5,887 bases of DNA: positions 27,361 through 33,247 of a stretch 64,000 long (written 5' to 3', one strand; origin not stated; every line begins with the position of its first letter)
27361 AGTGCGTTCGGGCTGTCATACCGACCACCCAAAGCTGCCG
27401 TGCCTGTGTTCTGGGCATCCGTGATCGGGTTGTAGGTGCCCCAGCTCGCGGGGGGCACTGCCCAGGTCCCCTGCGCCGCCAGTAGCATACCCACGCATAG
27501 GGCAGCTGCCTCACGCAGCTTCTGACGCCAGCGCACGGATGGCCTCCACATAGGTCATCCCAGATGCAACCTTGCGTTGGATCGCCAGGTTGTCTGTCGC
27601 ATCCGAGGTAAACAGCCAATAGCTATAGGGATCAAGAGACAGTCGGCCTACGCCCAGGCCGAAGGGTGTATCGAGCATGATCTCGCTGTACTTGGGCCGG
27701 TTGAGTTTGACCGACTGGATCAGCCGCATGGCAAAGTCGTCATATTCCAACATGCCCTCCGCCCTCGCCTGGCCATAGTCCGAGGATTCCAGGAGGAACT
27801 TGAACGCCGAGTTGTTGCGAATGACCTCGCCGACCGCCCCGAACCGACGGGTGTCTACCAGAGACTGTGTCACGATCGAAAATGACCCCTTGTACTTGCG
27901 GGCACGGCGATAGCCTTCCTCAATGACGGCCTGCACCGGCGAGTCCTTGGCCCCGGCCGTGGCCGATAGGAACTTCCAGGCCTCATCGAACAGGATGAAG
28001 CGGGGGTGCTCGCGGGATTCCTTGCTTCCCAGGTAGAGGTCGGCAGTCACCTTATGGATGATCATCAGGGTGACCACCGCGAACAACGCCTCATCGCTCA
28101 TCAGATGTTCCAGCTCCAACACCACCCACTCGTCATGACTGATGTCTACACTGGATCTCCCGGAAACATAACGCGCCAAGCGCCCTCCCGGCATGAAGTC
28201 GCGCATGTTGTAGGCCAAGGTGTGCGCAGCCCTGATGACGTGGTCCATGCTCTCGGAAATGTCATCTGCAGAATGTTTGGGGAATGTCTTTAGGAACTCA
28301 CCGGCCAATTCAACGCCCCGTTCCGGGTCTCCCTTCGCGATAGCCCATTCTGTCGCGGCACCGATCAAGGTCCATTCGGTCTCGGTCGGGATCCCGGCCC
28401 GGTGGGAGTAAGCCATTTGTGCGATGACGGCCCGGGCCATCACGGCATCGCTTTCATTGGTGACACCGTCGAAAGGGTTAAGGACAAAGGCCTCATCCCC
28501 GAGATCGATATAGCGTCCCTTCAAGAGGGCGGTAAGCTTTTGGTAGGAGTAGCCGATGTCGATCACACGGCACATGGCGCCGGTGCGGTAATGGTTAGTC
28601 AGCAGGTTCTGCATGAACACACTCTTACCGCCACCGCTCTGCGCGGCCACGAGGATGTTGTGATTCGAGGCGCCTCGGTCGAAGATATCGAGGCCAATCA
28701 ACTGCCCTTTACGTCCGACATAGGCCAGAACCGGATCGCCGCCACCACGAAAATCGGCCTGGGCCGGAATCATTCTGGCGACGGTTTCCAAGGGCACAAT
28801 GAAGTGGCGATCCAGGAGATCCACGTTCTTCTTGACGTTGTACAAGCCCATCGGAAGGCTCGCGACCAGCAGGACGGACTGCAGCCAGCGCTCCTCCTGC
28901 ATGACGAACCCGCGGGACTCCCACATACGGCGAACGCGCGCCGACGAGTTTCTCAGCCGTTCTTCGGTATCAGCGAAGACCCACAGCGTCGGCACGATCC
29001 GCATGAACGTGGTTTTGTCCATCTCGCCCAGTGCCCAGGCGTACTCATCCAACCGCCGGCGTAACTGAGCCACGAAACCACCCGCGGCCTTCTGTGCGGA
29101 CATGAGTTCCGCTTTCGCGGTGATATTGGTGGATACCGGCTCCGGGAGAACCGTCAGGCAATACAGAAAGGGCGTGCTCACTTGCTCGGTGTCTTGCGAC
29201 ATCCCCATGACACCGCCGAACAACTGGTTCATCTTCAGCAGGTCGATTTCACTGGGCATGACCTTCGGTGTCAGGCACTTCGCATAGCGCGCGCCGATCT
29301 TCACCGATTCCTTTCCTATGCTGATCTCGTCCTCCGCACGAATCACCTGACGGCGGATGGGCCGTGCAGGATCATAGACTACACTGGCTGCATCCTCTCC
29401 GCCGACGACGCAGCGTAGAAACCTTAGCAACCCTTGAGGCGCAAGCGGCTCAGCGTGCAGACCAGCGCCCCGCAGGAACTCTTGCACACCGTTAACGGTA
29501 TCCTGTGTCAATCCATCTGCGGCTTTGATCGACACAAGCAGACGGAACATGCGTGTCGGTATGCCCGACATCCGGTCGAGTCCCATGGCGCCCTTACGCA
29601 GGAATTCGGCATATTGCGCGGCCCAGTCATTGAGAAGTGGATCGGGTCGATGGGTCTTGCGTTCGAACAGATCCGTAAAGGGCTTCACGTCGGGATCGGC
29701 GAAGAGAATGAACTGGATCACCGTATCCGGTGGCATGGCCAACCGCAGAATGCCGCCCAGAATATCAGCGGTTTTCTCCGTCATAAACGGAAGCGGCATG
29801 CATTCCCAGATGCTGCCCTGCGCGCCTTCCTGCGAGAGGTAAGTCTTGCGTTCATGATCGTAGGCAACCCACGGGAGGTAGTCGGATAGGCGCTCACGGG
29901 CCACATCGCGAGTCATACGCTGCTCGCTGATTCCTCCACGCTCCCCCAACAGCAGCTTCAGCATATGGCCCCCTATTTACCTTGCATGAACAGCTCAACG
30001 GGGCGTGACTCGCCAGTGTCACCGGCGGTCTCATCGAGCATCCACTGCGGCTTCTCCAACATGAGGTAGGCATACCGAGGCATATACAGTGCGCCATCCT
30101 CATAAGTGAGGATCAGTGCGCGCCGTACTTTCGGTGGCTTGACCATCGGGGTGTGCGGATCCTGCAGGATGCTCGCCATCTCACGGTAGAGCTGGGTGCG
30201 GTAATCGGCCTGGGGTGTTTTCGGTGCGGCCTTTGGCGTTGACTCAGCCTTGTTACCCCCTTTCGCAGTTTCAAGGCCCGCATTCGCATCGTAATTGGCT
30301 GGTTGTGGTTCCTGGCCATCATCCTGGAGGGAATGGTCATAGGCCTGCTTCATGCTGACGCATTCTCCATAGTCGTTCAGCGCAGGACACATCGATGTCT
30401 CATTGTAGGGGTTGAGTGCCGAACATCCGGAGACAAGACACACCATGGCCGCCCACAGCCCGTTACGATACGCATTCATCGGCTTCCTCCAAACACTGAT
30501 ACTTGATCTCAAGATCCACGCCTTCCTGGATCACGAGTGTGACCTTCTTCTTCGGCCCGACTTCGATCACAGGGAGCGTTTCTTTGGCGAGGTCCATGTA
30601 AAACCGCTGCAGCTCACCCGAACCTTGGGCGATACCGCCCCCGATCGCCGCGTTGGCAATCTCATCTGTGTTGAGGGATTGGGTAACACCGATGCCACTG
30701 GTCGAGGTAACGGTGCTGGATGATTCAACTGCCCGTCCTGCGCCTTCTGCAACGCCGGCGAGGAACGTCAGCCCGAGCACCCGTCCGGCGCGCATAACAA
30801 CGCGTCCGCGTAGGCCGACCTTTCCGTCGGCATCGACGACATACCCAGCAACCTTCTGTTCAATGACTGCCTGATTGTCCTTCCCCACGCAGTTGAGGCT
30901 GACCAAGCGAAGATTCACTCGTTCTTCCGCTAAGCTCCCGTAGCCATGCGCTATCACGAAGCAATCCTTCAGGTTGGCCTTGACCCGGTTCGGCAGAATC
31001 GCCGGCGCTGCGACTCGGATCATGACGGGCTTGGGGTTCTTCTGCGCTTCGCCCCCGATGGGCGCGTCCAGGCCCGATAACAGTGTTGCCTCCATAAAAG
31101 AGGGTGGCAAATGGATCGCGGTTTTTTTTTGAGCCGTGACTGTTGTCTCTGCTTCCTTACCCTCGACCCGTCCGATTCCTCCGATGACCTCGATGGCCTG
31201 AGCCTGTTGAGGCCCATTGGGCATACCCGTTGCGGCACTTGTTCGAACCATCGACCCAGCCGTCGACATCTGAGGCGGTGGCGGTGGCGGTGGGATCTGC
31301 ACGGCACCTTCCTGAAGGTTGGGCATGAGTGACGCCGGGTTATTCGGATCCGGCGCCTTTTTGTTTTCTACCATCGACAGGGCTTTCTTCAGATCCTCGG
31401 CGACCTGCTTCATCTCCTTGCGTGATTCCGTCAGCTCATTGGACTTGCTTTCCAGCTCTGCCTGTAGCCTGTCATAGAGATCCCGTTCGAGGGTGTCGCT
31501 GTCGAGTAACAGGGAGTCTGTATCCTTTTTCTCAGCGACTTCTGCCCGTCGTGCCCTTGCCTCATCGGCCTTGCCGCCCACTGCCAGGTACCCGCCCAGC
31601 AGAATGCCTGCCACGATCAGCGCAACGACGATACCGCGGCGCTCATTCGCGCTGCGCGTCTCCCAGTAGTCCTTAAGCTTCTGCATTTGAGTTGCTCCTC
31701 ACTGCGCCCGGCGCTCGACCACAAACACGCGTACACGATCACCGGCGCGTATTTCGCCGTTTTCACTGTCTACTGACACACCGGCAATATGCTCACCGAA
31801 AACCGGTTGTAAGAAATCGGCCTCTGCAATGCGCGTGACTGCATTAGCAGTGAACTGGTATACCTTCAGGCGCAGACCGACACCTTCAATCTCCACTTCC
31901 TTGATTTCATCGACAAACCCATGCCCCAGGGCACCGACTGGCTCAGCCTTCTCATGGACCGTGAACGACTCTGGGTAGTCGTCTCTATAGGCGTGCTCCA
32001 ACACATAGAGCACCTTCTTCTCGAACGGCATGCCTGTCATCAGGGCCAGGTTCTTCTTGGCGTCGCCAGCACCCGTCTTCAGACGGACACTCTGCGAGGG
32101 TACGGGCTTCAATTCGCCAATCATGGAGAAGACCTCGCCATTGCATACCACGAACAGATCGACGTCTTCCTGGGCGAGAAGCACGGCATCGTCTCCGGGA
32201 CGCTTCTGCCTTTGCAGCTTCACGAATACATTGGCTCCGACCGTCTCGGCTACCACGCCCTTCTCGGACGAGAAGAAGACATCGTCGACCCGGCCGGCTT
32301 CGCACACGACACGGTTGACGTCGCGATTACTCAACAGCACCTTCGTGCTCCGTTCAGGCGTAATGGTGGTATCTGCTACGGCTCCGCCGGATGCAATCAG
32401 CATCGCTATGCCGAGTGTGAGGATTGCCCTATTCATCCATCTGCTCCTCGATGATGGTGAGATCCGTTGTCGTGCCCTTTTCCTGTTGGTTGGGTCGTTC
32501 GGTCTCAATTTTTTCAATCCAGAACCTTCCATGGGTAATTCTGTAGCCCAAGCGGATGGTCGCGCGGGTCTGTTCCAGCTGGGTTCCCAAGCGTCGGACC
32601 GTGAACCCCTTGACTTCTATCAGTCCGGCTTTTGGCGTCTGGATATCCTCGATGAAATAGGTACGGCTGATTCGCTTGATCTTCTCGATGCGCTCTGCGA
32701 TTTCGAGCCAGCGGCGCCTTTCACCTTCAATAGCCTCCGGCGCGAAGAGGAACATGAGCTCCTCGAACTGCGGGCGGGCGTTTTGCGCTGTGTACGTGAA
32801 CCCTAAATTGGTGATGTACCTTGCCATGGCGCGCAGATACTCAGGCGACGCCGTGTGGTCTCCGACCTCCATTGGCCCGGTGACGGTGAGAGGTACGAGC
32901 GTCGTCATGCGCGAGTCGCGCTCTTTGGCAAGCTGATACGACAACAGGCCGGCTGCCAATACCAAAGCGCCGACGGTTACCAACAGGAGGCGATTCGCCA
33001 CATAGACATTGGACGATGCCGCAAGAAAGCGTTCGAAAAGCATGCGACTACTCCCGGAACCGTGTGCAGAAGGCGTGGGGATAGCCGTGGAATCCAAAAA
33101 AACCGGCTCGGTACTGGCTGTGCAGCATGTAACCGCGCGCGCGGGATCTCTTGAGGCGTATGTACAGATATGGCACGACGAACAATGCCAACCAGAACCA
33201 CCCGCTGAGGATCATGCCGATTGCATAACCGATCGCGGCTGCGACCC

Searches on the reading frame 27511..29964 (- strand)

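Call 11: search_protein_families(library=pfam, proteins=[window:27511-29964:-], max_evalue=0.001)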
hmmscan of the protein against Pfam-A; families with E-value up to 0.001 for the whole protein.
window:27511-29964:- (817 aa): 3 families
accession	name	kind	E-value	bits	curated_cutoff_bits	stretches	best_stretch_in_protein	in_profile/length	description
PF11130.14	TraC_F_IV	-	2.2e-70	238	28.1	1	26-374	1-375/375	TraC protein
PF19044.6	P-loop_TraG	-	5.5e-33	114.6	25.8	1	432-815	27-412/413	TraG P-loop domain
PF12846.13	AAA_10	-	1.1e-05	25.1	27.5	1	627-729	217-305/362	AAA-like domain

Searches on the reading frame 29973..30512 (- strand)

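Call 33: search_protein_families(library=pfam, proteins=[window:29973-30512:-], max_evalue=0.01)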
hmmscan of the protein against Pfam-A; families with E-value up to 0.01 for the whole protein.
window:29973-30512:- (179 aa): 1 family
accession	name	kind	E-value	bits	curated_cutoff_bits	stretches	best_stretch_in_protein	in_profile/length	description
PF09676.15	TraV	-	3.2e-21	77.1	21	1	42-157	5-128/128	Type IV conjugative transfer system lipoprotein (TraV)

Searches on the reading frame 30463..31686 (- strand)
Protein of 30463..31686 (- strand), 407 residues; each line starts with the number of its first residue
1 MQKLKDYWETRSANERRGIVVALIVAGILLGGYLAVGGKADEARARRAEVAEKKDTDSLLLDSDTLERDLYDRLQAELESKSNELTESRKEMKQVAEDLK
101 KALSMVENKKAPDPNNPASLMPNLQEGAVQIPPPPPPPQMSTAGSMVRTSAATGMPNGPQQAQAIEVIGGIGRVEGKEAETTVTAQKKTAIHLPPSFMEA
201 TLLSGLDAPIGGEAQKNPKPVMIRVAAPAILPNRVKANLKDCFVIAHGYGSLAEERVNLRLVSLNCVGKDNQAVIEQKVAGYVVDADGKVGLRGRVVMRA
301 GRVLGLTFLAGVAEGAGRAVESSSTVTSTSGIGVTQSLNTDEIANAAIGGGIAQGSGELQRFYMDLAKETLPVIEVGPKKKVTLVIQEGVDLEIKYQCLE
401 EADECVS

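Call 11: search_protein_families(library=pfam, proteins=[window:30463-31686:-], max_evalue=0.001)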
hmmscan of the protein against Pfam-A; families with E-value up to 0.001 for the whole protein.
window:30463-31686:- (407 aa): 1 family
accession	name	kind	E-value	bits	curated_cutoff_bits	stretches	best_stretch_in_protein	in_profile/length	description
PF03743.19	TrbI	-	1.2e-32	113.8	35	1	196-392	6-188/188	Bacterial conjugation TrbI-like protein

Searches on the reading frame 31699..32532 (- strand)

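Call 11: search_protein_families(library=pfam, proteins=[window:31699-32532:-], max_evalue=0.001)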
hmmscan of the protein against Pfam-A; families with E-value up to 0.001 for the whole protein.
window:31699-32532:- (277 aa): 2 families
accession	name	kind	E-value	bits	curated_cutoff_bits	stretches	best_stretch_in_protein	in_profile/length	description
PF06586.17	TraK_N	-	3.4e-15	56.6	24.8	1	57-152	2-92/100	TraK N-terminal domain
PF23536.1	TraK_C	-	4.8e-12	46.4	28.5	1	160-273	2-110/110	TraK C-terminal domain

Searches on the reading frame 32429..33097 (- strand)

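Call 33: search_protein_families(library=pfam, proteins=[window:32429-33097:-], max_evalue=0.01)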
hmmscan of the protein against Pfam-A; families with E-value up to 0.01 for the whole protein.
window:32429-33097:- (222 aa): 1 family
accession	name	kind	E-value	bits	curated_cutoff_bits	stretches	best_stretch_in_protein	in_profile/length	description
PF05309.16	TraE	-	2.6e-30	105.6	24.8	1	19-198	1-181/182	TraE protein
